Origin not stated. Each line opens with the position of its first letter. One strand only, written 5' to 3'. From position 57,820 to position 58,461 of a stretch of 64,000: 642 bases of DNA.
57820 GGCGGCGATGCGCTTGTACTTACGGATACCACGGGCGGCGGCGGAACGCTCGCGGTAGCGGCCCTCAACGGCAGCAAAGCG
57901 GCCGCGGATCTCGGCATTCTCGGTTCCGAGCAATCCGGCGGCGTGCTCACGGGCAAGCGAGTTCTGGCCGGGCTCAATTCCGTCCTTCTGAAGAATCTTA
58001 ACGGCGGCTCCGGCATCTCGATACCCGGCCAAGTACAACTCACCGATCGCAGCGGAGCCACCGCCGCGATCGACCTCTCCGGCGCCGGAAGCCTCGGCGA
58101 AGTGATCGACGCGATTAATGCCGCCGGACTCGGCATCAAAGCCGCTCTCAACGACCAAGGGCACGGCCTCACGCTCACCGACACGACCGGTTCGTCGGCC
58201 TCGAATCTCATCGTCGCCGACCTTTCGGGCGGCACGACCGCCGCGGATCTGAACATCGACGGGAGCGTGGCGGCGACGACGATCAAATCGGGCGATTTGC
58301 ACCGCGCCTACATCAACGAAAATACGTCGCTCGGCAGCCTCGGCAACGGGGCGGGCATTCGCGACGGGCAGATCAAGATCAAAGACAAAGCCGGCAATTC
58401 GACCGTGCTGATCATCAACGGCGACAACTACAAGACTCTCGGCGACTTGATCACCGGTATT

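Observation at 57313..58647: Four tandem ~103-118-aa repeats in FliD, built from the same module found in FlgL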

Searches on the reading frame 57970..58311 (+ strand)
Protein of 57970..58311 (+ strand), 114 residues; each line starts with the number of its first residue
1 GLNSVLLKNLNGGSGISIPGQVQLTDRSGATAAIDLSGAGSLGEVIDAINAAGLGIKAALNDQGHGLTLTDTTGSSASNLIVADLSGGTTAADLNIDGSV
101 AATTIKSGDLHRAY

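Call 23: predict_structure(alignment_id=A2)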
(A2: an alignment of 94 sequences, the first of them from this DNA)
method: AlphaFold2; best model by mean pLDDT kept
length: 114 residues; sequences in the alignment: 94
mean_pLDDT: 90.7   pTM: 0.83
mean pLDDT of the five models: 90.7, 90.5, 88.5, 86.8, 81.0
residues with pLDDT >= 90: 79; 70-90: 30; 50-70: 5; < 50: 0
segments of 3 or more residues with pLDDT < 50: none
pLDDT, mean of each block of 10 residues (from residue 1): 78 82 96 94 94 95 92 95 93 95 94 67
secondary structure, 60 per line:
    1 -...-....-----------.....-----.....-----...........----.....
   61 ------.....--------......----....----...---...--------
elements in order: E21-25 E31-35 H42-51 E56-60 E67-71 E80-85 H90-93 E98-100 E104-106

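Call 27: fold_search(model_id=the predicted structure, library=pdb)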
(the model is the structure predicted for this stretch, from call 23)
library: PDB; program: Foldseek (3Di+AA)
matches with E <= 10: 120; with E <= 0.001: 0
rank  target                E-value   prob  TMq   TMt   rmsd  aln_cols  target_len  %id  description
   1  5h5v_B                3.7e-02  0.87  0.47  0.19   6.2       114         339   19  Crystal structure of the flagellar cap protein FliD D1-D2-D3 domains from Escherichia coli (released 2017-02-22)
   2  5h5v_D                3.9e-02  0.89  0.47  0.19   6.1       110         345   20  Crystal structure of the flagellar cap protein FliD D1-D2-D3 domains from Escherichia coli (released 2017-02-22)
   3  5h5v_A                3.9e-02  0.44  0.38  0.14  16.5       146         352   15  Crystal structure of the flagellar cap protein FliD D1-D2-D3 domains from Escherichia coli (released 2017-02-22)
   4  5h5v_E                4.8e-02  0.41  0.38  0.16  16.1       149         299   15  Crystal structure of the flagellar cap protein FliD D1-D2-D3 domains from Escherichia coli (released 2017-02-22)
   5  5h5v_C                5.1e-02  0.90  0.53  0.20   6.0       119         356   18  Crystal structure of the flagellar cap protein FliD D1-D2-D3 domains from Escherichia coli (released 2017-02-22)
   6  5xlj                  6.1e-02  0.97  0.57  0.36   6.3       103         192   18  Crystal structure of the flagellar cap protein flid D2-D3 domains from serratia marcescens in Space group P432 (released 2017-06-14)
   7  5h5v_F                6.1e-02  0.89  0.48  0.19   6.1       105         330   20  Crystal structure of the flagellar cap protein FliD D1-D2-D3 domains from Escherichia coli (released 2017-02-22)
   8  9n8a_A1               8.4e-02  0.85  0.46  0.17   4.7        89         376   19  In situ structure of the sheathed FlaD flagellar filament in Vibrio cholerae (released 2025-09-24)
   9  9m6h_A                1.4e-01  0.51  0.47  0.16   6.7       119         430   18  structure of FliD-FliC at a 10:10 stoichiometry (released 2025-07-16)
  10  6kty                  2.5e-01  0.69  0.41  0.28   3.9        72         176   25  Crystal structure of the flagellar cap protein FliD from Bdellovibrio bacteriovorus (released 2019-10-09)
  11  8erm_A                2.7e-01  0.25  0.28  0.17  11.2        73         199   25  Crystal structure of FliC D2/D3 domains from Pseudomonas aeruginosa PAO1 (released 2023-05-17)
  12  8rbs_K                2.8e-01  0.35  0.43  0.10   5.9       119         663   13  Emiliania huxleyi virus 201 (EhV-201) asymmetrical unit of capsid proteins predicted by AlphaFold2 fitted into the cry (released 2023-12-20)
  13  8sug_A                3.9e-01  0.08  0.25  0.08  13.1        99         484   23  Cryo-EM structure of the wild type P. aeruginosa flagellar filament (released 2023-06-14)
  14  5opq_D                6.1e-01  0.07  0.16  0.04   8.4        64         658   12  A 3,6-anhydro-D-galactosidase produced by Zobellia galactanivorans. This is an exo-lytic enzyme that hydrolyzes termin (released 2017-11-29)
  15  5opq_A                8.4e-01  0.06  0.16  0.04   8.5        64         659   12  A 3,6-anhydro-D-galactosidase produced by Zobellia galactanivorans. This is an exo-lytic enzyme that hydrolyzes termin (released 2017-11-29)
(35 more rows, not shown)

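Call 56: search_protein_representatives(alignment_id=A2)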
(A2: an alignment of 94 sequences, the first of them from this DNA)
Query: 94 sequences, 109 profile positions. Proteins with E-value up to 0.001 (for the whole library): 3250; up to 1e-10: 2147; up to 1e-30: 1090. The best 150 are listed.
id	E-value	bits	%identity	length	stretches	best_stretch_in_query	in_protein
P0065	2.3e-235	780.8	-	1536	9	3-109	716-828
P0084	1.9e-227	755.3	-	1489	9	2-109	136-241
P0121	5.2e-164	551.2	-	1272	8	5-109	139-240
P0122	1.9e-160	539.7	-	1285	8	2-107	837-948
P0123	1.7e-155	523.8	-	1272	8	2-108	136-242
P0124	1.8e-151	510.8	-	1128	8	2-108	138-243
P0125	1.1e-150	508.3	-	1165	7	2-108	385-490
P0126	6.2e-143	483.3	-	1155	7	3-108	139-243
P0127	1.7e-139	472.3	-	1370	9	2-108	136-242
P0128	3.9e-138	467.9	-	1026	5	3-109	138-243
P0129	1.7e-137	465.8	-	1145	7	2-102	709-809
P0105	1.1e-135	460.0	-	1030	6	2-109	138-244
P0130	1.6e-135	459.5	-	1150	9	3-108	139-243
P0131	1.7e-135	459.4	-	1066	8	2-106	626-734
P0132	2.3e-133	452.5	-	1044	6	1-107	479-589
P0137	3.3e-130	442.4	-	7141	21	15-99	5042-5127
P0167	6.7e-120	409.2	-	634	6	2-109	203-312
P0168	4.1e-119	406.7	-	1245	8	4-103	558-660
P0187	3.4e-113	387.6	-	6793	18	9-100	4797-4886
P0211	1.8e-108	372.4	-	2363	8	2-100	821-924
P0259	4.3e-101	348.7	-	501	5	3-107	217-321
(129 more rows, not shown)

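Call 57: search_protein_families(library=pfam, proteins=[P0211, P0167, P0259], max_evalue=0.001)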
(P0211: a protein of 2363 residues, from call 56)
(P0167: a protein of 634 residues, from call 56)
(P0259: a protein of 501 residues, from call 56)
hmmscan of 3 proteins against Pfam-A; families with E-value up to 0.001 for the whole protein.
P0211 (2363 aa): 2 families
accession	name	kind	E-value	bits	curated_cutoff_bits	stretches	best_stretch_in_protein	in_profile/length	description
PF07196.18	Flagellin_IN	-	6.8e-10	39.4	22.7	2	526-571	4-50/55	Flagellin hook IN motif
PF21989.2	RA_2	-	0.00015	22.2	27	0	259-286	5-32/94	RA like domain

P0167 (634 aa): 2 families
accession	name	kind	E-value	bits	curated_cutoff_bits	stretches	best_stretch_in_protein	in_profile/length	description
PF07196.18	Flagellin_IN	-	1.5e-13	51.1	22.7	2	580-626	10-54/55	Flagellin hook IN motif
PF21403.4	OTU1_UBXL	-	0.00015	22.7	22.7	0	105-132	11-37/49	OTU1, UBXL domain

P0259 (501 aa): 1 family
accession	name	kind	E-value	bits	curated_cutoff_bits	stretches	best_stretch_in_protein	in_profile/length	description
PF07196.18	Flagellin_IN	-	2.6e-10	40.8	22.7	0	347-397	1-51/55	Flagellin hook IN motif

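Call 62: list_cluster_members(proteins=[P0137, P0187, P0211, P0168])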
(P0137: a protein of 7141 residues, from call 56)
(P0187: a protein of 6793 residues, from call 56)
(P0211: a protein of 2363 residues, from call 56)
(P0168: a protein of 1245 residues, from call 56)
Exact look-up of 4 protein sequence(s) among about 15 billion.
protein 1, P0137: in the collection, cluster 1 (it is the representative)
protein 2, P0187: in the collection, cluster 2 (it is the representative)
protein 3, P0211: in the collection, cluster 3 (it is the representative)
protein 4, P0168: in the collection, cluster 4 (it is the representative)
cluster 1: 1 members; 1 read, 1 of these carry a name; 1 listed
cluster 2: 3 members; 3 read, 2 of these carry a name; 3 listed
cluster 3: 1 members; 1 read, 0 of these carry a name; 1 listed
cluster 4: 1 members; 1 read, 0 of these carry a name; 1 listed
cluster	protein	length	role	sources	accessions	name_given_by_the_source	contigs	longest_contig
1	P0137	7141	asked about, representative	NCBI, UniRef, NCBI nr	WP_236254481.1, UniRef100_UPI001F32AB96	hypothetical protein [Mucisphaera calidilacus] | hypothetical protein n=1 Tax=Mucisphaera calidilacus TaxID=2527982 RepID=UPI001F32AB96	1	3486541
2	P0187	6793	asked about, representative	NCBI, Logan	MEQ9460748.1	MAG: hypothetical protein RIG82_07345 [Phycisphaeraceae bacterium]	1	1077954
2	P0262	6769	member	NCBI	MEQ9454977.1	MAG: hypothetical protein RLN76_10350 [Phycisphaeraceae bacterium]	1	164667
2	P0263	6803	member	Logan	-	-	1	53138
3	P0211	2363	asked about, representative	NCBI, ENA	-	-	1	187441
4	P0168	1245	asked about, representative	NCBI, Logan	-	-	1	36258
